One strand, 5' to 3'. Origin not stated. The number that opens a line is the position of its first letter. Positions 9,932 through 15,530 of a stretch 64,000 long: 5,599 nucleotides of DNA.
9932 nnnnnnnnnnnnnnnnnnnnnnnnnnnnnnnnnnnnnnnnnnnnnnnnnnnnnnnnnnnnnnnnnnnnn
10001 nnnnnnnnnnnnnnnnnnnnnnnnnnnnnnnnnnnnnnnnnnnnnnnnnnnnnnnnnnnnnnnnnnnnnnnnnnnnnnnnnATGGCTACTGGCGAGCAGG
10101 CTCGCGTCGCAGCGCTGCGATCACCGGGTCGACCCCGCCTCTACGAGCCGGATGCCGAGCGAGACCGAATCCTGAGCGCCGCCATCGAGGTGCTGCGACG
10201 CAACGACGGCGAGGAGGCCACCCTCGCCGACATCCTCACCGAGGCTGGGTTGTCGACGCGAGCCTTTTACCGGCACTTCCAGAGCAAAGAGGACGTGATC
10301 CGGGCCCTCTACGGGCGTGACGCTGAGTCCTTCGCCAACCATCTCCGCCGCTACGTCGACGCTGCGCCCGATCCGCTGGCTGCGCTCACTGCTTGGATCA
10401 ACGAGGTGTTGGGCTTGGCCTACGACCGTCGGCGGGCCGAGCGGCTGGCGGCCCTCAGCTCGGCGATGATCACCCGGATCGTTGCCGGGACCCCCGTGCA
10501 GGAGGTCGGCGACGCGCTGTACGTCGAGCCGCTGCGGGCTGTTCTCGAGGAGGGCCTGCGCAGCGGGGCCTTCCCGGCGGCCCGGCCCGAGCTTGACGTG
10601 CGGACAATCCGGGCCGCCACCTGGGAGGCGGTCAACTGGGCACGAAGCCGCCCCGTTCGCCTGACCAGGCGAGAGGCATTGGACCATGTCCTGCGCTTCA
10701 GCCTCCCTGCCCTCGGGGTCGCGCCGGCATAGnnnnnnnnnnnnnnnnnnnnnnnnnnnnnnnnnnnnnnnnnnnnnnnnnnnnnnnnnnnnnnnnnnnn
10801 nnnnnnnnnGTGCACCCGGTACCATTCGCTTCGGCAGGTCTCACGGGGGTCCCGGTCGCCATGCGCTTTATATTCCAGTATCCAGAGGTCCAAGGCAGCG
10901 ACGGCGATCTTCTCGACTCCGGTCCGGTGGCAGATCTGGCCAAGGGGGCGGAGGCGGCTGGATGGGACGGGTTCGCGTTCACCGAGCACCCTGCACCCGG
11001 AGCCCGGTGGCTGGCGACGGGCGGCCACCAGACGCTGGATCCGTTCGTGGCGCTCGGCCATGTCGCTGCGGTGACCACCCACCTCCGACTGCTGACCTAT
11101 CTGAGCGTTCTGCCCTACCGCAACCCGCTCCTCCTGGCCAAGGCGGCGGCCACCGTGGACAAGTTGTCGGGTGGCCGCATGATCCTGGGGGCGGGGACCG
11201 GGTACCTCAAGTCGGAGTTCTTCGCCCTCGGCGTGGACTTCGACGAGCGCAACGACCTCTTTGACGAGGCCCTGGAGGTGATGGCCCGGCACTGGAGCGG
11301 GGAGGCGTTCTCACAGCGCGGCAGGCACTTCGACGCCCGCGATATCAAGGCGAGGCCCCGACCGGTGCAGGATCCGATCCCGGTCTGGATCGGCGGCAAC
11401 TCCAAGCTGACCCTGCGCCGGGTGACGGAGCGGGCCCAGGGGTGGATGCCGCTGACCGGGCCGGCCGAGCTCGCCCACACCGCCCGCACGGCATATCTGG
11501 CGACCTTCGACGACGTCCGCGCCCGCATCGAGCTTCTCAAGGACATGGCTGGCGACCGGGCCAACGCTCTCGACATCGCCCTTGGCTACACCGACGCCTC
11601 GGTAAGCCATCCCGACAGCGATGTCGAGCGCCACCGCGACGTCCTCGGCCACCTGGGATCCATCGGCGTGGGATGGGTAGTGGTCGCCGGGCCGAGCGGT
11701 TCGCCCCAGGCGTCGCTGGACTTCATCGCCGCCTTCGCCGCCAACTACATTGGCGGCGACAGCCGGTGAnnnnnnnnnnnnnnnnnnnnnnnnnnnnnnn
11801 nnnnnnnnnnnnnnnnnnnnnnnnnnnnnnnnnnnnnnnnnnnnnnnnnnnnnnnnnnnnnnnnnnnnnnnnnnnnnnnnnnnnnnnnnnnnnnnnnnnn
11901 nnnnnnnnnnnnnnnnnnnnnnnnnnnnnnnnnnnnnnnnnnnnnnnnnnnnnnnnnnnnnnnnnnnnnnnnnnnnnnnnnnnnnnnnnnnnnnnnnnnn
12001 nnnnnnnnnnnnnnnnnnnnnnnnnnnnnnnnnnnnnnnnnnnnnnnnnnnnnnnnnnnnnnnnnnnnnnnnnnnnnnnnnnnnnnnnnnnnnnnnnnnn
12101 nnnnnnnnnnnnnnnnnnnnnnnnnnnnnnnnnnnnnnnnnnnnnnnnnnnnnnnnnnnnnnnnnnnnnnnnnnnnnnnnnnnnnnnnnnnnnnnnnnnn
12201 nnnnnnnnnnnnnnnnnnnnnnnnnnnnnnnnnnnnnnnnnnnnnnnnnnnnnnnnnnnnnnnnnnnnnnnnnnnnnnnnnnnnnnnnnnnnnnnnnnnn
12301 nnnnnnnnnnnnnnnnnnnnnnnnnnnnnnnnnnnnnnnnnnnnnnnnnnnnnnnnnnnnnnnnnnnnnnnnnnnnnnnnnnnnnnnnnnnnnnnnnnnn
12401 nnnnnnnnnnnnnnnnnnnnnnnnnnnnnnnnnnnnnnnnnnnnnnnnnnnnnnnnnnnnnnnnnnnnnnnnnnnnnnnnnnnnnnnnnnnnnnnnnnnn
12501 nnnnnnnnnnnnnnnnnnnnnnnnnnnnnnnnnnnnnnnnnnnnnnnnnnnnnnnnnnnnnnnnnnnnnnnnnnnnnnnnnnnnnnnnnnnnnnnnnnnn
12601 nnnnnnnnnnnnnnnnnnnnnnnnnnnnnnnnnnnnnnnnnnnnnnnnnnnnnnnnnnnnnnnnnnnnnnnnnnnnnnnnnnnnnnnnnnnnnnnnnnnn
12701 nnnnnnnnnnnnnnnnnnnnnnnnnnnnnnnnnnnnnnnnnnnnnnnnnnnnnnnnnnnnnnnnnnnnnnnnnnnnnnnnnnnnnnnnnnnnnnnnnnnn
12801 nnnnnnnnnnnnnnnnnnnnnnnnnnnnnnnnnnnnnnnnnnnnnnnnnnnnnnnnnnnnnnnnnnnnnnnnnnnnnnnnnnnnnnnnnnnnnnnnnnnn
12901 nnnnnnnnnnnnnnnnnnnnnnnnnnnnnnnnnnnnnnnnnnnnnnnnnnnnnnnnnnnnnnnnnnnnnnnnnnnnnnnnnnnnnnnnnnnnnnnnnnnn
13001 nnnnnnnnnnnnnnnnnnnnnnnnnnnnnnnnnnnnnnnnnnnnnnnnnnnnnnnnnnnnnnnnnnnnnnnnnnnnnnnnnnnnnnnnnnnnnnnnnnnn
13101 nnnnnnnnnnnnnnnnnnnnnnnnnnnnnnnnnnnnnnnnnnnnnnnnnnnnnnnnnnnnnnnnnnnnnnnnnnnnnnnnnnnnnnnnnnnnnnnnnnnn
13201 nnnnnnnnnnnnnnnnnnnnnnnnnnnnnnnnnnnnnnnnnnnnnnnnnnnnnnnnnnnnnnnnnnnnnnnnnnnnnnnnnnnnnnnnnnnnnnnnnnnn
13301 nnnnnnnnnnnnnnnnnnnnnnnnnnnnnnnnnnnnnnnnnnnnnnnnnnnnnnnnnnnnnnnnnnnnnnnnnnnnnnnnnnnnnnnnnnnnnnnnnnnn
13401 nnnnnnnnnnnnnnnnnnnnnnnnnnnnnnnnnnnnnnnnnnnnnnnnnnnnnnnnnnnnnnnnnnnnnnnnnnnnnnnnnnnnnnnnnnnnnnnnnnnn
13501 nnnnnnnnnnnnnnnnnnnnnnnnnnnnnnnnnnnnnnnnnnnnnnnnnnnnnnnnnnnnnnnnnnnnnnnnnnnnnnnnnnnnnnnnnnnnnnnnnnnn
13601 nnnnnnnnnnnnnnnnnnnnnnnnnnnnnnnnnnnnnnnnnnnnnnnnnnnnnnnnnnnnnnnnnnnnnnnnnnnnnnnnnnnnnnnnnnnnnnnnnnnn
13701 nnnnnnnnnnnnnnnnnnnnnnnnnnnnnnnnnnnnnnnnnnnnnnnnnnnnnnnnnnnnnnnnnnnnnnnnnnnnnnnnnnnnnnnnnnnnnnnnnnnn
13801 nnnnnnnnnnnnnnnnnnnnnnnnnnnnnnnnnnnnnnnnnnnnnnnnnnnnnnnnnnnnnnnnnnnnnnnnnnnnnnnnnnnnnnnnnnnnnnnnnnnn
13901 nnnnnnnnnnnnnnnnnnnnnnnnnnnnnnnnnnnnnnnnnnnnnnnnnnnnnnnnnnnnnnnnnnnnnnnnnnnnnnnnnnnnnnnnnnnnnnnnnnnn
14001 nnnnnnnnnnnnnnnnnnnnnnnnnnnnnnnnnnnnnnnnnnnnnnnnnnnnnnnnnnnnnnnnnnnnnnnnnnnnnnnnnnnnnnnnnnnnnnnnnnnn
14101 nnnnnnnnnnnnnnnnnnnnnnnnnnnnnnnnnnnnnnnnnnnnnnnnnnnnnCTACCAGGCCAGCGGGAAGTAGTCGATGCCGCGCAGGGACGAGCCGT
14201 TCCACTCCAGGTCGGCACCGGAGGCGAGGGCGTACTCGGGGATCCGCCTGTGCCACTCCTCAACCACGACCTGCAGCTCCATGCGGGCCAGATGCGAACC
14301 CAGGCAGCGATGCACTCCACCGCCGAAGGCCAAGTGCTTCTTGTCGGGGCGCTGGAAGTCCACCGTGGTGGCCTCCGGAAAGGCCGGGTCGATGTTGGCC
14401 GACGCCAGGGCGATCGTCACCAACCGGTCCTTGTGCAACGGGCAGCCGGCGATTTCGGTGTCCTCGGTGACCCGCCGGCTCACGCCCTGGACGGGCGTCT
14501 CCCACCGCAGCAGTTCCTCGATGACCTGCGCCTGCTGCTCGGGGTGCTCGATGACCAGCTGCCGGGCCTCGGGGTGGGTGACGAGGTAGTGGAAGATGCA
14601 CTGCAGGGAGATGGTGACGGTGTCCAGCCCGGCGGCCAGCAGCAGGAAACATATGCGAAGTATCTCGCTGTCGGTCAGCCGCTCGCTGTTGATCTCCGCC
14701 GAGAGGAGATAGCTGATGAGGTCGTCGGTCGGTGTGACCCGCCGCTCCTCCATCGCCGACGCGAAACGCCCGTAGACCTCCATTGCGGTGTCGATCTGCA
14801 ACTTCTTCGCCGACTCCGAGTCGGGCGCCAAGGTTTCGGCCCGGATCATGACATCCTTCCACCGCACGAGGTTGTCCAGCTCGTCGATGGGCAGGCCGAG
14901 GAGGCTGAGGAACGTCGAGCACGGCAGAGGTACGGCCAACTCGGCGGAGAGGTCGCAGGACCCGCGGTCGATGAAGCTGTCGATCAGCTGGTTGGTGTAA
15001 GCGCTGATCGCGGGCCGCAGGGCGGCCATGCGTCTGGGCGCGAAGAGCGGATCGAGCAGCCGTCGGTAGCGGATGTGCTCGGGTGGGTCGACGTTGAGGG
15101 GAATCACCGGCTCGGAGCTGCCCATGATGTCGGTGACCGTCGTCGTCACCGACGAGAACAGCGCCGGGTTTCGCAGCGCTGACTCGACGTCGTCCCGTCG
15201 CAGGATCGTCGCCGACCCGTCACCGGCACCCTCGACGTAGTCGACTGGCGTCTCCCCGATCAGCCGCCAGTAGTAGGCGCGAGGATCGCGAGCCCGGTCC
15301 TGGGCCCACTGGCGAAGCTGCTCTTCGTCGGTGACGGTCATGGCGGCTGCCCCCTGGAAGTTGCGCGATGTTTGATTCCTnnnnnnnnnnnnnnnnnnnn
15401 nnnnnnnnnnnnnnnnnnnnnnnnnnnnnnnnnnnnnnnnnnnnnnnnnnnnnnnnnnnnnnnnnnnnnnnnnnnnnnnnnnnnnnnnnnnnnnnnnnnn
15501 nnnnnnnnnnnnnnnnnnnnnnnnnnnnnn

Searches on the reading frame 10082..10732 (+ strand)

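Call 62: search_protein_families(library=pfam, proteins=[window:10082-10732:+], max_evalue=0.001)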
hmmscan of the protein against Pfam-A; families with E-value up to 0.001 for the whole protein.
window:10082-10732:+ (216 aa): 1 family
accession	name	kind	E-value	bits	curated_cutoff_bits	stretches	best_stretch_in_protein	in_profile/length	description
PF00440.29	TetR_N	-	2.7e-11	43.5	24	1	30-76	1-47/47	Bacterial regulatory proteins, tetR family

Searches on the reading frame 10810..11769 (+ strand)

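Call 62: search_protein_families(library=pfam, proteins=[window:10810-11769:+], max_evalue=0.001)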
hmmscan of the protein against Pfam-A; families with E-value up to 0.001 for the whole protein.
window:10810-11769:+ (319 aa): 1 family
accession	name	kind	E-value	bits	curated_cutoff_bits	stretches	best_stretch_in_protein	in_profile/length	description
PF00296.26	Bac_luciferase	-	1.3e-46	159.8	27.9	1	38-228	23-205/314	Luciferase-like monooxygenase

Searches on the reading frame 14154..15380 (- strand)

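Call 62: search_protein_families(library=pfam, proteins=[window:14154-15380:-], max_evalue=0.001)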
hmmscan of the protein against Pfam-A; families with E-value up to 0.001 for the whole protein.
window:14154-15380:- (408 aa): 1 family
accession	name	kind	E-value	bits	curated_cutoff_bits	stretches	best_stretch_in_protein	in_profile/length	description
PF00067.27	p450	-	1e-26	94.2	22.8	1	187-373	208-425/462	Cytochrome P450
